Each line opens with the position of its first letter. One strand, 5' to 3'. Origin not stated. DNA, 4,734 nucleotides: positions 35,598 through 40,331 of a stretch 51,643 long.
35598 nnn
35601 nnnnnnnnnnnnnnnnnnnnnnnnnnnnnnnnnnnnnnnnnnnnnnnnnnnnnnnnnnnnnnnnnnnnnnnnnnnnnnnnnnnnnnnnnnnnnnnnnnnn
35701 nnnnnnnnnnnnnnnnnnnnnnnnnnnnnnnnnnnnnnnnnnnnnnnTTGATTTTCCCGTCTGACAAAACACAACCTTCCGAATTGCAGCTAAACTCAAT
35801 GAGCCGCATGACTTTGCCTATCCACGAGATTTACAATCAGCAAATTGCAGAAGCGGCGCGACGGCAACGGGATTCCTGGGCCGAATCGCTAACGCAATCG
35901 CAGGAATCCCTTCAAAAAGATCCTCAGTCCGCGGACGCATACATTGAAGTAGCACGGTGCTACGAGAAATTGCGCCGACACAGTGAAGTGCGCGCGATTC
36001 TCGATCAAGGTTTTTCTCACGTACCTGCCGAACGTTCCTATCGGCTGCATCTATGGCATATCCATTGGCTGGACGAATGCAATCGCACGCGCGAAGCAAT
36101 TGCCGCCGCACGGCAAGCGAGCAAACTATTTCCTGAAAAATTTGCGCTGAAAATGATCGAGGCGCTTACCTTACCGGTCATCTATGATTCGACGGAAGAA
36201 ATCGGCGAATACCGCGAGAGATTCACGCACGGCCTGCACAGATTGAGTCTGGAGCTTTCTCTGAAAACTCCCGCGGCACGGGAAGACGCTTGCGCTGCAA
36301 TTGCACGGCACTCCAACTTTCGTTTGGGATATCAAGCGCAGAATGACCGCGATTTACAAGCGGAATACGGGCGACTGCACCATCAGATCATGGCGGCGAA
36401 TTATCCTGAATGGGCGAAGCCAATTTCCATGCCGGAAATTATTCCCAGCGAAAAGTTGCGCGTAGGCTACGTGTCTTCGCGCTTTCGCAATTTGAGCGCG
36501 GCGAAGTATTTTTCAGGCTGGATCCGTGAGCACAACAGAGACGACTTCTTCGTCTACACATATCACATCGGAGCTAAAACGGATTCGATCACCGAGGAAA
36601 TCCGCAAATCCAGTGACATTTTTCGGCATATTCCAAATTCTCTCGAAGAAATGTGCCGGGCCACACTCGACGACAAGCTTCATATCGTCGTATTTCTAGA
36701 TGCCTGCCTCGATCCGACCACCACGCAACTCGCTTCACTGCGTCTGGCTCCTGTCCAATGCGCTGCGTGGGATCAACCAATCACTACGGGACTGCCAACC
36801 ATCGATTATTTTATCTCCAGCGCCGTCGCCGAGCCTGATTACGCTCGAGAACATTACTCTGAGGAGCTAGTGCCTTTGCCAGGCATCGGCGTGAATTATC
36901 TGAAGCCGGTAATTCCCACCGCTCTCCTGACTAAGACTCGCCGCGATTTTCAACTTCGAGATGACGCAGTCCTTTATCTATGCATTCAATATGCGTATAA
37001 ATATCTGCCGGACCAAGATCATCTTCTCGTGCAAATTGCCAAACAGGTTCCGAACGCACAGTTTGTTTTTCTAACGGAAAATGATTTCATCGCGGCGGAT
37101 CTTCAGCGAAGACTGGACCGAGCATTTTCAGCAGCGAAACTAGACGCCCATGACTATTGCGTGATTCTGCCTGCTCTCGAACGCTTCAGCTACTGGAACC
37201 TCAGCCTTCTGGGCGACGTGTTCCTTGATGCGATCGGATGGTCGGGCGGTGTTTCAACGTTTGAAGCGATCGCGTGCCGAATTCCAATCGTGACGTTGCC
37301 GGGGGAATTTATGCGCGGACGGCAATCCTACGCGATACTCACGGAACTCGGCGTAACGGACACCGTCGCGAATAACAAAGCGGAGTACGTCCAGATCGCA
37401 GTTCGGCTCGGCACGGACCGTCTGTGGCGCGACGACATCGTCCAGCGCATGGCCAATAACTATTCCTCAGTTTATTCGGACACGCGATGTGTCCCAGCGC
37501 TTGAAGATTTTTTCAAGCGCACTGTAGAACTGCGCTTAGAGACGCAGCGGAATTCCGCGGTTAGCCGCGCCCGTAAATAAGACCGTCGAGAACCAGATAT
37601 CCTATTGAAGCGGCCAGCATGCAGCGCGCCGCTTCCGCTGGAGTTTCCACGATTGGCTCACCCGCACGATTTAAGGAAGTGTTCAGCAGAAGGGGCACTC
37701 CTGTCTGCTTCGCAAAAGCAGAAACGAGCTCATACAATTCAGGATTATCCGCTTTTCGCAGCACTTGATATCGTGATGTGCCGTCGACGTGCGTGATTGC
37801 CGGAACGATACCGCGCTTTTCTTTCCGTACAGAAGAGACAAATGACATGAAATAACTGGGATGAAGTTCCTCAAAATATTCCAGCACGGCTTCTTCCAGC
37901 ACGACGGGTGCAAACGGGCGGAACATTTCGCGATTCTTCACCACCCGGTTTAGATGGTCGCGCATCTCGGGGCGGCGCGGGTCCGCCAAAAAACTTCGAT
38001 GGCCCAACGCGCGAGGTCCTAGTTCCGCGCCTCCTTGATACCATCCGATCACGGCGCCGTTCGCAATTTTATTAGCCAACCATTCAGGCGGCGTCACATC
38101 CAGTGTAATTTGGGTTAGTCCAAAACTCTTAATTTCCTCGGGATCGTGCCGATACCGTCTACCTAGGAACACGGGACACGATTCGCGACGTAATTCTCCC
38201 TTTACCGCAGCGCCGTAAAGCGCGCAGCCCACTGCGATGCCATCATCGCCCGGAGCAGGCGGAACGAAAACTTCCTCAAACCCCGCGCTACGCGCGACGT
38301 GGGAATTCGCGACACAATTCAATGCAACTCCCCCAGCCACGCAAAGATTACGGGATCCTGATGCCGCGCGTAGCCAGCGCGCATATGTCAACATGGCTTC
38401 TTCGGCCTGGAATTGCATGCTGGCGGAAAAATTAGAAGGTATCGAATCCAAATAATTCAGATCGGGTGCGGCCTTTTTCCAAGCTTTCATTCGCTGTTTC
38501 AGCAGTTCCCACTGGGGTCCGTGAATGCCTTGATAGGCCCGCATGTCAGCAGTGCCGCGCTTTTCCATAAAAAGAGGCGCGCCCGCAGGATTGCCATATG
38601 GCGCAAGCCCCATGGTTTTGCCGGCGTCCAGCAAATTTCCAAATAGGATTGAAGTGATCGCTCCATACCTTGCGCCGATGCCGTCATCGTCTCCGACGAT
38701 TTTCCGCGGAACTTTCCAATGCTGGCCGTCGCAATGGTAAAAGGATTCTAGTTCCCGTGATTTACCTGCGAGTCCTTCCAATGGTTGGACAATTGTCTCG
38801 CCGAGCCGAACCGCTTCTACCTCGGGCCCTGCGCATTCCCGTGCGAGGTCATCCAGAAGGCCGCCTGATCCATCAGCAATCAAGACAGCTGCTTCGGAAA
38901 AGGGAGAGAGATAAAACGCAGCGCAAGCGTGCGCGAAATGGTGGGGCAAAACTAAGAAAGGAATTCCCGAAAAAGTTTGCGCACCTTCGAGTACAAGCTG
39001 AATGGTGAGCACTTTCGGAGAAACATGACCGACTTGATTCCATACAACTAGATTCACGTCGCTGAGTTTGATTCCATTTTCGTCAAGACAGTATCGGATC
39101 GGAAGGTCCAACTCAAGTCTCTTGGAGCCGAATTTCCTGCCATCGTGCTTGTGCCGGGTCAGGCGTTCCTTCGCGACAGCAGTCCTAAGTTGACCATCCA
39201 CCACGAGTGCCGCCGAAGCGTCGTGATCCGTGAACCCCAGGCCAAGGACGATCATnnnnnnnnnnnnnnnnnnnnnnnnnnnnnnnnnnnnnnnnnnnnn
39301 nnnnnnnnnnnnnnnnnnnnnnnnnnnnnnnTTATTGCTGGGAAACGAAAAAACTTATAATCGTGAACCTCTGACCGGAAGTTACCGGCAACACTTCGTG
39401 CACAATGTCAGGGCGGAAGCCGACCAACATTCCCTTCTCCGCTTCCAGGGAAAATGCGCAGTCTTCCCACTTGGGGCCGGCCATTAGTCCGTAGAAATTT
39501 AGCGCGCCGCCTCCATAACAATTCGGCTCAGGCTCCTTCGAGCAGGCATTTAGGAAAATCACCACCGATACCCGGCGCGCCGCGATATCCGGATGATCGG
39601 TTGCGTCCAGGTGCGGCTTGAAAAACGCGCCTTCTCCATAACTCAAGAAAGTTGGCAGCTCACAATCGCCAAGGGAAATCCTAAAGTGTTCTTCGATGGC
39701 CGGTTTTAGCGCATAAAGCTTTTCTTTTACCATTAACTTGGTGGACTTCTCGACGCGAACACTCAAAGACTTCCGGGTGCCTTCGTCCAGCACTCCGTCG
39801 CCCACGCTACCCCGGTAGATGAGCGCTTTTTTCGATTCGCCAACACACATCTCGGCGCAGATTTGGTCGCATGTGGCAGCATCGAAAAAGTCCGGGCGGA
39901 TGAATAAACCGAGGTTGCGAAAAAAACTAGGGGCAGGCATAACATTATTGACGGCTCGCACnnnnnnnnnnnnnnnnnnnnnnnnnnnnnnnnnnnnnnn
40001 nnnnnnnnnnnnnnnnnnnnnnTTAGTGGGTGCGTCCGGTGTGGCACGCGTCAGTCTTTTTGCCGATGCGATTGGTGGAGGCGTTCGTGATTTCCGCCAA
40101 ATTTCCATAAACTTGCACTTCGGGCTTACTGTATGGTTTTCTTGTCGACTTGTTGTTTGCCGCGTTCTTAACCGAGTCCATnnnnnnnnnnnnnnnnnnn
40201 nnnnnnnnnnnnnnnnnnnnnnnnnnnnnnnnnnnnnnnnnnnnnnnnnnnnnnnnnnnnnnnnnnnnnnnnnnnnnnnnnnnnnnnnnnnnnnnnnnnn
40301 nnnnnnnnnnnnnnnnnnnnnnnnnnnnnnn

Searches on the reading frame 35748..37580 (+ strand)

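Call 6: search_protein_families(library=pfam, proteins=[window:35748-37580:+], max_evalue=0.01)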
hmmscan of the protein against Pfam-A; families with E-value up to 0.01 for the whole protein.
window:35748-37580:+ (610 aa): 3 families
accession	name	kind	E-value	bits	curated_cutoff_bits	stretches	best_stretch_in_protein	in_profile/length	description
PF13844.12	Glyco_transf_41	-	6.9e-30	104.2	25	2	389-569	350-525/543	Glycosyl transferase family 41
PF14559.12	TPR_19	-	2.4e-05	25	25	1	52-94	15-57/68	Tetratricopeptide repeat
PF13428.12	TPR_14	-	0.002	19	23.5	0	63-102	2-41/44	Tetratricopeptide repeat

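Call 7: search_protein_families(library=ncbifam, proteins=[window:35748-37580:+], max_evalue=0.001)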
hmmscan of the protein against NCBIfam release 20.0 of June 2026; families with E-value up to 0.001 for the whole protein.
window:35748-37580:+ (610 aa): 1 family
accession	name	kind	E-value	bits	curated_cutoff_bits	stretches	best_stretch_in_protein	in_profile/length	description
NF049992.1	NGTferase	equivalog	2.9e-05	22.9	1000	1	272-406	291-423/614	UDP-glucose:protein N-beta-glucosyltransferase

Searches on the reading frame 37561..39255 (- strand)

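Call 7: search_protein_families(library=ncbifam, proteins=[window:37561-39255:-], max_evalue=0.001)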
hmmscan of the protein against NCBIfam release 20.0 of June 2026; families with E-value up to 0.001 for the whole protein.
window:37561-39255:- (564 aa): 1 family
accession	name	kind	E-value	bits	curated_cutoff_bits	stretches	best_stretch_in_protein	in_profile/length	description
NF041651.1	nodul_NodU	equivalog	2e-49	168.8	1000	1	296-561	297-552/556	nodulation protein NodU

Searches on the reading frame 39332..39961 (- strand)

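Call 14: search_protein_families(library=pfam, proteins=[window:39332-39961:-], max_evalue=0.0001)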
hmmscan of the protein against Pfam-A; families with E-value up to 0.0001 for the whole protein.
window:39332-39961:- (209 aa): 1 family
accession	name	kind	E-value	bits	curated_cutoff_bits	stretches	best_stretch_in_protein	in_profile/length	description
PF13640.12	2OG-FeII_Oxy_3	-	6.9e-14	53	27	1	105-205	3-97/98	2OG-Fe(II) oxygenase superfamily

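Call 90: search_protein_families(library=ncbifam, proteins=[window:39332-39961:-], max_evalue=0.01)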
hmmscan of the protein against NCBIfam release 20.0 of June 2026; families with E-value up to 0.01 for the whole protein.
window:39332-39961:- (209 aa): 1 family
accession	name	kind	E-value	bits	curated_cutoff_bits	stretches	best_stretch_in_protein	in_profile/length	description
NF003974.0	PRK05467.1-3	equivalog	0.00018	21.1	143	1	103-206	83-173/221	Fe2+-dependent dioxygenase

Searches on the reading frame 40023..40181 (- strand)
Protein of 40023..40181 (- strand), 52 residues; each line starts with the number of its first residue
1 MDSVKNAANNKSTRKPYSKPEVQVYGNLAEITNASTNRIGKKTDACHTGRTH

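Call 90: search_protein_families(library=ncbifam, proteins=[window:40023-40181:-], max_evalue=0.01)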
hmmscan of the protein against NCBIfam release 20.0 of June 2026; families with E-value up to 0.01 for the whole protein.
window:40023-40181:- (52 aa): 2 families
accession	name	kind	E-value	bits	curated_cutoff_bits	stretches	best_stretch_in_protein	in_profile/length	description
NF033528.1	lasso_cyano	subfamily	0.002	18.1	33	1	15-34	3-22/35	lasso peptide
NF033521.1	lasso_leader_L3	domain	0.0035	17.3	19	1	17-34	1-18/20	lasso RiPP family leader peptide-containing protein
